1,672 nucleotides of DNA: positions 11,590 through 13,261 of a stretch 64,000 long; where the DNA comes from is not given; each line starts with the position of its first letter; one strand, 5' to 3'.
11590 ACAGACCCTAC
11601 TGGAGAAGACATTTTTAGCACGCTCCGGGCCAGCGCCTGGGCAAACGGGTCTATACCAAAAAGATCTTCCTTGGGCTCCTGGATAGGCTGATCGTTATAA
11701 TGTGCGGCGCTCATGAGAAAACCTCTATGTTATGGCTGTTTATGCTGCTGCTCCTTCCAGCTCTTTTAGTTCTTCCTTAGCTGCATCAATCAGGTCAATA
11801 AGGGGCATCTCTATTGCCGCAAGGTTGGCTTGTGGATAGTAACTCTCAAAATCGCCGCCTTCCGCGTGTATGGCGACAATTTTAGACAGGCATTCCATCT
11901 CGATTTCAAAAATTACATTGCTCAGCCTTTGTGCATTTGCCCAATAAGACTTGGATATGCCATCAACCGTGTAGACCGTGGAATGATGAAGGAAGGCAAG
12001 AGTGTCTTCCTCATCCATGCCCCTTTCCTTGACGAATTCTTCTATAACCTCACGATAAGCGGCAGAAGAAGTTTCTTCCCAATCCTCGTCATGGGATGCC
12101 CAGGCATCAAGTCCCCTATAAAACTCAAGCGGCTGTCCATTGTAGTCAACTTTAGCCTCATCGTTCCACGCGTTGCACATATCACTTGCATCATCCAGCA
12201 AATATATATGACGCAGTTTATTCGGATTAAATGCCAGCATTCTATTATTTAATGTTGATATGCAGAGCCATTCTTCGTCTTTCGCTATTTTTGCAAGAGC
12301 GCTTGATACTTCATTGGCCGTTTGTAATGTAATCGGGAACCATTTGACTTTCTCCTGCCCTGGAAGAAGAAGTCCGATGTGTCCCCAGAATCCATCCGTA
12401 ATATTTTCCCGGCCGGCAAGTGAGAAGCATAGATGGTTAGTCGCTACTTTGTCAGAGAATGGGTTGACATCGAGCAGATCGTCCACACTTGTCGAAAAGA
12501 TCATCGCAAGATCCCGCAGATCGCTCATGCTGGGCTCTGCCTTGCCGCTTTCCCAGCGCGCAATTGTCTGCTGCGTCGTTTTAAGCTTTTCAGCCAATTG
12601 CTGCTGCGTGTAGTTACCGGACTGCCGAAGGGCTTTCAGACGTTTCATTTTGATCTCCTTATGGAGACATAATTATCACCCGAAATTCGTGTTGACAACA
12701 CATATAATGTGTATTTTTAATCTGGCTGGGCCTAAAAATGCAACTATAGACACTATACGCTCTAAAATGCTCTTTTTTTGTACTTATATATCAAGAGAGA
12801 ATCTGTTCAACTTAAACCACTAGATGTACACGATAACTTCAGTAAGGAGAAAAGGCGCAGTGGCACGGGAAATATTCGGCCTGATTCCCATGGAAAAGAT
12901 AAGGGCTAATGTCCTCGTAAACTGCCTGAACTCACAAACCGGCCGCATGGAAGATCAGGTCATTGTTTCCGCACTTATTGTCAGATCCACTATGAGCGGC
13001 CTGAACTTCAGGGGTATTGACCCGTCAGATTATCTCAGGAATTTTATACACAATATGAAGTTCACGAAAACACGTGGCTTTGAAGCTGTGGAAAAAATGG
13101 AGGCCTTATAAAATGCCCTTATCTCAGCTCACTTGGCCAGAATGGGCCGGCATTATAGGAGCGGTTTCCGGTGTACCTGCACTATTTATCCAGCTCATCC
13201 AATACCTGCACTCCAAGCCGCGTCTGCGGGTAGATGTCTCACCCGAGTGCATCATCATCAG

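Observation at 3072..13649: Candidate undescribed defence locus: XRE-fusion, KAP NTPase, 2083-aa nuclease-STAND giant and a divergent small/membrane protein pair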

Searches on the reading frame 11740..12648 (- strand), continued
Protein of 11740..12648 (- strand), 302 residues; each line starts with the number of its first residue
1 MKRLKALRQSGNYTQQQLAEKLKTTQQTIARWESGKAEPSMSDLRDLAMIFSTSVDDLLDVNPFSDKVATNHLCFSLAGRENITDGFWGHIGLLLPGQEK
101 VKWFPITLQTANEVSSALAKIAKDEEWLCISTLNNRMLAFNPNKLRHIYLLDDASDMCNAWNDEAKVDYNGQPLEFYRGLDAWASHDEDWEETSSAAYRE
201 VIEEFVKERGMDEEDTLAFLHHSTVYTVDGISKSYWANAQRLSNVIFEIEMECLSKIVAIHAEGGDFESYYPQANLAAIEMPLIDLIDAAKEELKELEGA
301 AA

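Call 42: fold_search(model_id=the predicted structure, library=pdb)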
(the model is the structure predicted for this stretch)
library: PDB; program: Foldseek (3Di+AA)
matches with E <= 10: 518; with E <= 0.001: 0
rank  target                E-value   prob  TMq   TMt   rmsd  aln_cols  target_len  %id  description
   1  9sf2_A                6.6e-03  1.00  0.19  0.45   3.3        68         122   31  Phage Phi106 repressor in complex with AimX (released 2026-01-14)
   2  9k3w_A                7.4e-03  1.00  0.18  0.83   0.8        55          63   42  Crystal structure of putative transcription regulator (dr_2454) from Deinococcus radiodurans (released 2025-10-22)
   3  9iaq_A                8.3e-03  1.00  0.22  0.54  10.1       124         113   20  Arbitrium controls lysis-lysogeny through the activation of a small antirepressor protein in the majority of arbitrium (released 2026-01-14)
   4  6jq1_B                8.8e-03  1.00  0.19  0.43  11.2       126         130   21  Crystal Structure of DdrO from Deinococcus geothermalis (released 2019-08-28)
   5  1pra_MODEL_1_A        1.1e-02  1.00  0.19  0.74   2.5        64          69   38  DETERMINATION OF THE NUCLEAR MAGNETIC RESONANCE SOLUTION STRUCTURE OF THE DNA-BINDING DOMAIN (RESIDUES 1 TO 69 (released 1993-10-31)
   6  6jq1_A                1.2e-02  1.00  0.19  0.43  11.2       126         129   21  Crystal Structure of DdrO from Deinococcus geothermalis (released 2019-08-28)
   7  1b0n_A                1.3e-02  1.00  0.19  0.53   1.3        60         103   28  SINR PROTEIN/SINI PROTEIN COMPLEX (released 1999-01-13)
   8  3qq6_A                1.3e-02  1.00  0.19  0.75   1.4        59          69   29  The N-terminal DNA binding domain of SinR from Bacillus subtilis (released 2011-06-15)
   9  9k3w_B                1.5e-02  1.00  0.18  0.83   0.7        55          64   42  Crystal structure of putative transcription regulator (dr_2454) from Deinococcus radiodurans (released 2025-10-22)
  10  9iaq_D                1.5e-02  0.99  0.20  0.51  11.3       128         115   19  Arbitrium controls lysis-lysogeny through the activation of a small antirepressor protein in the majority of arbitrium (released 2026-01-14)
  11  6rnz_A                2.0e-02  1.00  0.19  0.80   1.3        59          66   29  Crystal structure of the N-terminal HTH DNA-binding domain of the essential repressor DdrO from radiation-resistant De (released 2019-10-09)
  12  3zkc_B                2.2e-02  1.00  0.19  0.84   1.3        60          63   28  Crystal structure of the master regulator for biofilm formation SinR in complex with DNA. (released 2013-03-06)
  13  1y9q                  2.5e-02  0.95  0.18  0.29  10.3       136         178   16  Crystal Structure of HTH_3 family Transcriptional Regulator from Vibrio cholerae (released 2005-01-04)
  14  3op9                  2.6e-02  1.00  0.18  0.49   9.6        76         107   22  Crystal structure of transcriptional regulator from Listeria innocua (released 2010-09-15)
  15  2xiu_B                2.9e-02  1.00  0.18  0.79   0.8        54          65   30  High resolution structure of MTSL-tagged CylR2. (released 2011-02-09)
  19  3jxb_C                4.4e-02  1.00  0.19  0.81   0.9        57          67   26  Crystal structure of the P22 c2 repressor protein in complex with synthetic operator 9C (released 2010-01-19)
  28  2r1j_L                6.5e-02  1.00  0.20  0.85   1.2        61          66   26  Crystal Structure of the P22 c2 Repressor protein in complex with the synthetic operator 9T (released 2008-04-29)
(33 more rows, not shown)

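Call 43: fold_search(model_id=the predicted structure, library=viral)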
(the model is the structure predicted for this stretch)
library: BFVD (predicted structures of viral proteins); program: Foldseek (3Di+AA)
matches with E <= 10: 1371; with E <= 0.001: 4
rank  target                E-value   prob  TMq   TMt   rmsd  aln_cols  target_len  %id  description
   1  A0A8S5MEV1            3.4e-04  1.00  0.21  0.54  12.3       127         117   20  Helix-turn-helix domain protein [Siphoviridae sp. ctS1E53]
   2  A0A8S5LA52            5.6e-04  1.00  0.19  0.42  17.5       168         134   14  HTH cro/C1-type domain-containing protein [Siphoviridae sp. ctFNZ2]
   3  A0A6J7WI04            7.1e-04  1.00  0.21  0.56  10.0        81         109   26  Transcriptional repressor DicA [uncultured Caudovirales phage]
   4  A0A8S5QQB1            9.9e-04  1.00  0.20  0.36  12.8       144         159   14  Helix-turn-helix domain protein [Siphoviridae sp. ct8LX107]
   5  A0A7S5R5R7            1.2e-03  1.00  0.20  0.70   0.8        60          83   33  (no name in the UniProt tables at hand)
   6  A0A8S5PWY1            1.3e-03  1.00  0.21  0.40   6.1        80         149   25  Helix-turn-helix domain protein [Myoviridae sp. ct4tH12]
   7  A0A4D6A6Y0            1.3e-03  1.00  0.20  0.60  13.1        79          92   19  (no name in the UniProt tables at hand)
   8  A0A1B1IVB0            1.4e-03  1.00  0.20  0.76   0.7        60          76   38  (no name in the UniProt tables at hand)
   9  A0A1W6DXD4            1.4e-03  1.00  0.20  0.26  12.1       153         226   13  HTH-type transcriptional regulator [Sphingobium phage Lacusarx]
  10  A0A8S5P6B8            1.7e-03  1.00  0.19  0.70   1.6        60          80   35  Helix-turn-helix domain protein [Siphoviridae sp. ctTwu10]
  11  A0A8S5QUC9            2.0e-03  1.00  0.21  0.60   7.8        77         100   28  Helix-turn-helix domain protein [Siphoviridae sp. ct5co22]
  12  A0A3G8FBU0            2.8e-03  1.00  0.20  0.18   1.4        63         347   40  DNA-binding protein [Streptococcus phage CHPC1248]
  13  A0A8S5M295            2.8e-03  1.00  0.21  0.86   2.7        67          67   24  Helix-turn-helix domain protein [Siphoviridae sp. cttDR14]
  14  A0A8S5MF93            3.1e-03  1.00  0.24  0.52   7.8       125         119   14  Helix-turn-helix domain protein [Siphoviridae sp. ctGFb30]
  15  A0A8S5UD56            3.5e-03  1.00  0.19  0.60   0.9        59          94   30  Helix-turn-helix domain protein [Siphoviridae sp. ctkhg5]
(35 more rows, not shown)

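Call 53: search_protein_families(library=padloc, proteins=[L008:9435-15743:+, L008:6183-7709:+, L008:15625-16410:+], max_evalue=0.001)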
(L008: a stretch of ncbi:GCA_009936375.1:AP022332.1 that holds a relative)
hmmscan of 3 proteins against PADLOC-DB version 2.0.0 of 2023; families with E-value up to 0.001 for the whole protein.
L008:9435-15743:+ (2102 aa): 1 family
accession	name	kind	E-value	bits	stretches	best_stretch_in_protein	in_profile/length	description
PDLC02167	Avs3a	-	0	3087.4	1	1-2101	1-2089/2090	-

L008:6183-7709:+ (508 aa): 0 families

L008:15625-16410:+ (261 aa): 1 family
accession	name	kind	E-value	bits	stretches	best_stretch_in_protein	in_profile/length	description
PDLC02168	Avs3b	-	6.6e-87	289.3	1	36-260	3-227/238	-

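Call 77: search_protein_families(library=pfam, proteins=[L048:10945-11727:+, L048:11903-15883:+, L051:10909-11889:+, L053:6866-7378:+, L061:10816-11535:+, L019:11692-12909:+, L033:11213-12685:+, L041:2921-3547:+, L026:6239-6841:+], max_evalue=0.001)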
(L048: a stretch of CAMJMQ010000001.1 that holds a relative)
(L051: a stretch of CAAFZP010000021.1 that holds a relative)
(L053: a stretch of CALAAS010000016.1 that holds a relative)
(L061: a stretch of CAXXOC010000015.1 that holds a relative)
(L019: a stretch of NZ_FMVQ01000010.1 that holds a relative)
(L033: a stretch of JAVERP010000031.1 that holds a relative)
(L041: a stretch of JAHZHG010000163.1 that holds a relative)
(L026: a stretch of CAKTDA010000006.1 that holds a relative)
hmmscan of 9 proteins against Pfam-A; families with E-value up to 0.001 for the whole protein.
L048:10945-11727:+ (260 aa): 0 families

L048:11903-15883:+ (1326 aa): 5 families
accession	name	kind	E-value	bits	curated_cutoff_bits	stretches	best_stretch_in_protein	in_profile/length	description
PF16592.10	Cas9_REC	-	2.6e-139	465.9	25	1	193-717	12-539/541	REC lobe of CRISPR-associated endonuclease Cas9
PF16595.10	Cas9_PI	-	1.9e-63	215.1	25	1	1060-1321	2-265/265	PAM-interacting domain of CRISPR-associated endonuclease Cas9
PF13395.12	HNH_4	-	5.6e-22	77.9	22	1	828-881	1-53/54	HNH endonuclease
PF22702.2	Cas9_RuvC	-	8.4e-16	58.8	27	1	935-1008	2-83/151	Cas9 RuvC domain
PF16593.10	Cas9-BH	-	3.3e-10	40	26.3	1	61-93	1-33/33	Bridge helix of CRISPR-associated endonuclease Cas9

L051:10909-11889:+ (326 aa): 1 family
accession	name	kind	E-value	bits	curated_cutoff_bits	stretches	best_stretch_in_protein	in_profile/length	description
PF07751.16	Abi_2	-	1.4e-53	182.4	25.6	1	71-252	2-184/184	Abi-like protein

L053:6866-7378:+ (170 aa): 2 families
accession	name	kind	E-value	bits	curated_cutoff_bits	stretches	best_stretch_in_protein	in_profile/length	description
PF13676.11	TIR_2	-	5.8e-13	49.8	28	1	5-99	1-93/122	TIR domain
PF01582.25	TIR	-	0.00037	20.8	21.3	1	8-89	4-84/179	TIR domain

L061:10816-11535:+ (239 aa): 3 families
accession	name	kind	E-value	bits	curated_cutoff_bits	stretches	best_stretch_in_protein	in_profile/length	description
PF00239.26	Resolvase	-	8.3e-42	143.1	23.3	1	57-193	2-145/145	Resolvase, N terminal domain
PF02796.21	HTH_7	-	1.5e-05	25.5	23.8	1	195-238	1-44/45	Helix-turn-helix domain of resolvase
PF09339.16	HTH_IclR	-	0.00094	19.3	22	0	215-237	18-40/52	IclR helix-turn-helix domain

L019:11692-12909:+ (405 aa): 3 families
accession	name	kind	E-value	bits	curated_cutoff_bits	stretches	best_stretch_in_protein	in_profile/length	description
PF22022.2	Phage_int_M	-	2.5e-31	108.2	27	1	104-199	1-96/96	Phage integrase central domain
PF13356.12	Arm-DNA-bind_3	-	9.6e-19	67.8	27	1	11-89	4-82/83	Arm DNA-binding domain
PF00589.27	Phage_integrase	-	1.2e-14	54.9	27.1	1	220-374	4-165/172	Phage integrase family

L033:11213-12685:+ (490 aa): 1 family
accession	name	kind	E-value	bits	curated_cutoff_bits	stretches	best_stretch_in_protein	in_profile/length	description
PF01609.27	DDE_Tnp_1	-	7.8e-12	45.8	23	1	202-421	36-199/200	Transposase DDE domain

L041:2921-3547:+ (208 aa): 1 family
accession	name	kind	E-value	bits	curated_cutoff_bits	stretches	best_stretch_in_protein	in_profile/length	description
PF00440.29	TetR_N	-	4.8e-10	39.5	24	1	19-62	3-46/47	Bacterial regulatory proteins, tetR family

L026:6239-6841:+ (200 aa): 1 family
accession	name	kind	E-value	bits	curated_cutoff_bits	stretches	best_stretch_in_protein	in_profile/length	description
PF12867.12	DinB_2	-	0.00074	20.4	24.8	0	76-159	11-89/128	DinB superfamily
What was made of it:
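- The neighbourhoods are rich in integrases, recombinases and transposases (call 77).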

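Call 89: find_related_loci(query=A1, collection=viral_contigs, flank=8000)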
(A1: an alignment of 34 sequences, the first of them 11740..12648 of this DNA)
Query A1 (302 aa) in viral_contigs; peptide patterns used: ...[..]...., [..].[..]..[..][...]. (x = any residue, [..] = any of these).
22 stretches matched a pattern; 7 encode a relative of the query (tblastn E <= 1e-3); 7 distinct loci.
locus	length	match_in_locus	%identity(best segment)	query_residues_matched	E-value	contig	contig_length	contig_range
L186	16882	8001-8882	36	1-296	2e-53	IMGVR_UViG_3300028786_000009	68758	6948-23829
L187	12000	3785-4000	47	3-65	1e-14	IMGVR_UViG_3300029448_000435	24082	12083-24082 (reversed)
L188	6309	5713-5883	53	3-59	1e-13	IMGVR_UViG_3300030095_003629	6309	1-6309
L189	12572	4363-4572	47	1-70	4e-13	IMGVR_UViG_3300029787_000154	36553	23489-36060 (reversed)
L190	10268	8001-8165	44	5-59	6e-9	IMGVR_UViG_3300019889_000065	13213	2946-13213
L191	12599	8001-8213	33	4-78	2e-5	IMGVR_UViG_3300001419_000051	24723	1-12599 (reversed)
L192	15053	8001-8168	38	4-63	4e-5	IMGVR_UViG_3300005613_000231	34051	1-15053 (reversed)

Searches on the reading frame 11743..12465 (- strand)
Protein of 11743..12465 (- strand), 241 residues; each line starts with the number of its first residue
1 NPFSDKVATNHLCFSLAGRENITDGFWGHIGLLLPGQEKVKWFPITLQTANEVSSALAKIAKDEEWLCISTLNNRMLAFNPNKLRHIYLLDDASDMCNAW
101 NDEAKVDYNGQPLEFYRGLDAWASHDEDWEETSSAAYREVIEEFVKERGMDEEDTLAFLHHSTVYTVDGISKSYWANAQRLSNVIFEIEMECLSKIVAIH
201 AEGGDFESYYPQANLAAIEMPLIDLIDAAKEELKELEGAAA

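Call 57: predict_structure(alignment_id=A2)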
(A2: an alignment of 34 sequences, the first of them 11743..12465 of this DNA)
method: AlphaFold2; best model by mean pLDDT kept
length: 241 residues; sequences in the alignment: 34
mean_pLDDT: 88.8   pTM: 0.85
mean pLDDT of the five models: 88.8, 88.8, 87.9, 87.6, 87.4
residues with pLDDT >= 90: 190; 70-90: 26; 50-70: 4; < 50: 21
segments of 3 or more residues with pLDDT < 50: 1-21
pLDDT, mean of each block of 10 residues (from residue 1): 35 35 80 96 95 95 93 97 97 78 82 95 95 96 96 97 98 98 96 97 97 98 95 91 76
secondary structure, 60 per line:
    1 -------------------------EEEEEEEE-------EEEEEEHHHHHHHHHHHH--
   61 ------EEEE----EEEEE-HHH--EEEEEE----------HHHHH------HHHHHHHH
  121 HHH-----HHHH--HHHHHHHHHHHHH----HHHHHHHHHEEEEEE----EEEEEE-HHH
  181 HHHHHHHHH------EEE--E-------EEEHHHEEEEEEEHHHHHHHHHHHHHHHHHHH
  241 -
elements in order: E26-33 E41-46 H47-58 E67-70 E75-79 E86-91 H102-106 H113-123 H129-132 H135-147 H152-160 E161-166 E171-176 H178-189 E196-198 E209-211 E215-221 H222-240

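Call 61: fold_search(model_id=the predicted structure, library=pdb)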
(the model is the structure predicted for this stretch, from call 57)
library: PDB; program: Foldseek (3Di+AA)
matches with E <= 10: 213; with E <= 0.001: 0
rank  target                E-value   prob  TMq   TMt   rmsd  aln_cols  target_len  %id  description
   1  2dmw_MODEL_1_A        3.4e-01  0.11  0.13  0.20  15.6       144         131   10  Solution structure of the LONGIN domain of Synaptobrevin-like protein 1 (released 2006-10-24)
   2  4afi_B                4.6e-01  0.08  0.13  0.18  16.1       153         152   13  Complex between Vamp7 longin domain and fragment of delta-adaptin from AP3 (released 2012-05-30)
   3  3pr6                  4.6e-01  0.06  0.11  0.15  16.2       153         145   12  Crystal structure analysis of yeast TRAPP associate protein Tca17 (released 2011-11-30)
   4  4afi_A                5.4e-01  0.06  0.13  0.18  18.1       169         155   10  Complex between Vamp7 longin domain and fragment of delta-adaptin from AP3 (released 2012-05-30)
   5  5gl6_A                1.0e+00  0.44  0.16  0.22   5.2        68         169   13  Msmeg rimP (released 2017-07-12)
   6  7e2c_A                1.1e+00  0.04  0.11  0.15  14.5       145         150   10  Monomer of TRAPPII (open) (released 2022-02-09)
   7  1ob3_B                1.1e+00  0.03  0.09  0.09  14.5       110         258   11  Structure of P. falciparum PfPK5 (released 2004-01-23)
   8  1k8k_D                1.3e+00  0.03  0.13  0.11  19.0       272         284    8  Crystal Structure of Arp2/3 Complex (released 2001-12-07)
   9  9jue_A                1.4e+00  0.07  0.13  0.21  14.1       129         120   14  Roadblock3 homodimer structure from Candidatus Prometheoarchaeum syntrophicum strain MK-D1 (released 2024-10-16)
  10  7e2d_A                1.4e+00  0.03  0.12  0.16  15.1       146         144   11  Monomer of TRAPPII (Closed) (released 2022-02-09)
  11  7zpp_N                1.4e+00  0.02  0.13  0.12  24.9       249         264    6  Cryo-EM structure of the MVV CSC intasome at 4.5A resolution (released 2022-05-11)
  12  2qwn_A                1.7e+00  0.04  0.15  0.11  18.7       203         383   12  Crystal structure of disulfide-bond-crosslinked complex of bovine hsc70 (1-386aa)R171C and bovine Auxilin (810-910aa)D (released 2007-12-18)
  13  4ky3_A                1.7e+00  0.03  0.15  0.20  15.1       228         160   10  Three-dimensional Structure of the orthorhombic crystal of computationally designed insertion domain , Northeast Struc (released 2013-06-19)
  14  7rus_A                1.8e+00  0.54  0.20  0.64   2.9        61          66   10  Crystal structure of the octameric form of Rv3208A (released 2022-08-24)
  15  2vx8_A                1.9e+00  0.06  0.14  0.22  13.1       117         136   13  Vamp7 longin domain Hrb peptide complex (released 2008-09-16)
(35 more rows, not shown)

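Call 96: search_solved_structures(query=A2, max_evalue=1)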
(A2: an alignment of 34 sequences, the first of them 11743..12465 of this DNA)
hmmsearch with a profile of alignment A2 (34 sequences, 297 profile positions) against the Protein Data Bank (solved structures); distinct sequences matched with E-value up to 1: 91 (the best 60 are shown).
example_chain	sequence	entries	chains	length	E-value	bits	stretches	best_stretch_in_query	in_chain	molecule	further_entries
9k3w_A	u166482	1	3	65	1.7e-11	47.1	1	2-60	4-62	Transcriptional regulator, PbsX family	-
3op9_A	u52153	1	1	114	1.6e-09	40.7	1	3-64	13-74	Pli0006 protein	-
2mez_A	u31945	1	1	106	1.2e-08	37.8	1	4-67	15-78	Multiprotein Bridging Factor (MBP-like)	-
1utx_A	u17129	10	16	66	2.2e-08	36.9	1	2-62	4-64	CYLR2 | cytolysin regulator 2 | PUTATIVE TRANSCRIPTION REGULATOR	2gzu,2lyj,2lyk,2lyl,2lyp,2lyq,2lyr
1per_L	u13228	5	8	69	4e-08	36.1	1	3-61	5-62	PROTEIN (434 REPRESSOR) | 434 REPRESSOR | REPRESSOR PROTEIN CI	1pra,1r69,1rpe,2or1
1r63_A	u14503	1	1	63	5.9e-08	35.5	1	3-60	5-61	REPRESSOR PROTEIN FROM BACTERIOPHAGE 434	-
2xiu_A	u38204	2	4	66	7.9e-08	35.1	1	2-61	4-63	CYLR2 | CYLR2 SYNONYM CYTOLYSIN REPRESSOR 2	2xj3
7t8i_A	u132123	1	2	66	2.6e-07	33.4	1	2-61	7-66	Phage element (ICEBs1)transcriptional regulator (Xre family)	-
9sf2_A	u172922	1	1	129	3.6e-07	32.9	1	3-52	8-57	Transcriptional regulator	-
2r63_A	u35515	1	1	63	9.1e-07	31.6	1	10-60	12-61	REPRESSOR PROTEIN FROM BACTERIOPHAGE 434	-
1sq8_A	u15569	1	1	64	1.6e-06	30.8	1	3-60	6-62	dh434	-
1adr_A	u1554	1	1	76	1.8e-06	30.7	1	3-65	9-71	P22 C2 REPRESSOR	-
3jxb_C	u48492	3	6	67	3.6e-06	29.7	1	3-60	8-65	Repressor protein C2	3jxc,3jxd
2r1j_L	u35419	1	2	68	3.8e-06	29.6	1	3-60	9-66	Repressor protein C2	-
6rnz_A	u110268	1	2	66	4.5e-06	29.3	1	2-60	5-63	HTH-type transcriptional regulator DdrOC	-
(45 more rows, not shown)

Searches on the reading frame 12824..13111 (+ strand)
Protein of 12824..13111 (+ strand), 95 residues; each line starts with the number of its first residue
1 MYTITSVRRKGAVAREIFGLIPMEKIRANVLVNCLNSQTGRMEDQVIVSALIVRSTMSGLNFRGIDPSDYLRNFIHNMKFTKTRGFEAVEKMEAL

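Call 4: search_protein_families(library=pfam, proteins=[window:12824-13111:+], max_evalue=0.1)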
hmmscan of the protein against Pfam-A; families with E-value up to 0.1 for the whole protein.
window:12824-13111:+ (95 aa): 0 families

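Call 5: search_protein_families(library=padloc, proteins=[window:12824-13111:+], max_evalue=0.1)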
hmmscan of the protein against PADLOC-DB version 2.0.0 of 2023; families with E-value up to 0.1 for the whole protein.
window:12824-13111:+ (95 aa): 0 families

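Call 7: search_protein_families(library=ncbifam, proteins=[window:12824-13111:+], max_evalue=0.1)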
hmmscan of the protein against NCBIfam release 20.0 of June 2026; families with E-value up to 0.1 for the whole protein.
window:12824-13111:+ (95 aa): 0 families

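Call 8: search_protein_families(library=phrogs, proteins=[window:12824-13111:+], max_evalue=0.01)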
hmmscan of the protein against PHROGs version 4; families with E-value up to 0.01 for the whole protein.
window:12824-13111:+ (95 aa): 1 family
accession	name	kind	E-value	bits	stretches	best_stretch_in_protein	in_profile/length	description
phrog_38135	-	unknown function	1.4e-11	44.9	1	12-92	354-435/441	-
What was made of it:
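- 12824..13111 (+): 95-aa ORF of uncertain status, not called in the source record. It resembles the C-terminal end of a 441-position phage protein family of unknown function. phrog_38135 E=1.4e-11, profile positions 354-435 of 441 (call 8).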

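Call 79: search_dna_similar(query=window:12824-13111:+, collection=phages, mode=protein, max_evalue=0.001, max_rows=10)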
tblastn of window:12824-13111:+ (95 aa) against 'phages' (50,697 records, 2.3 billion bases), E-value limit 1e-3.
No match.
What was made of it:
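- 12824..13111 (+): No phage tblastn hit (call 79).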
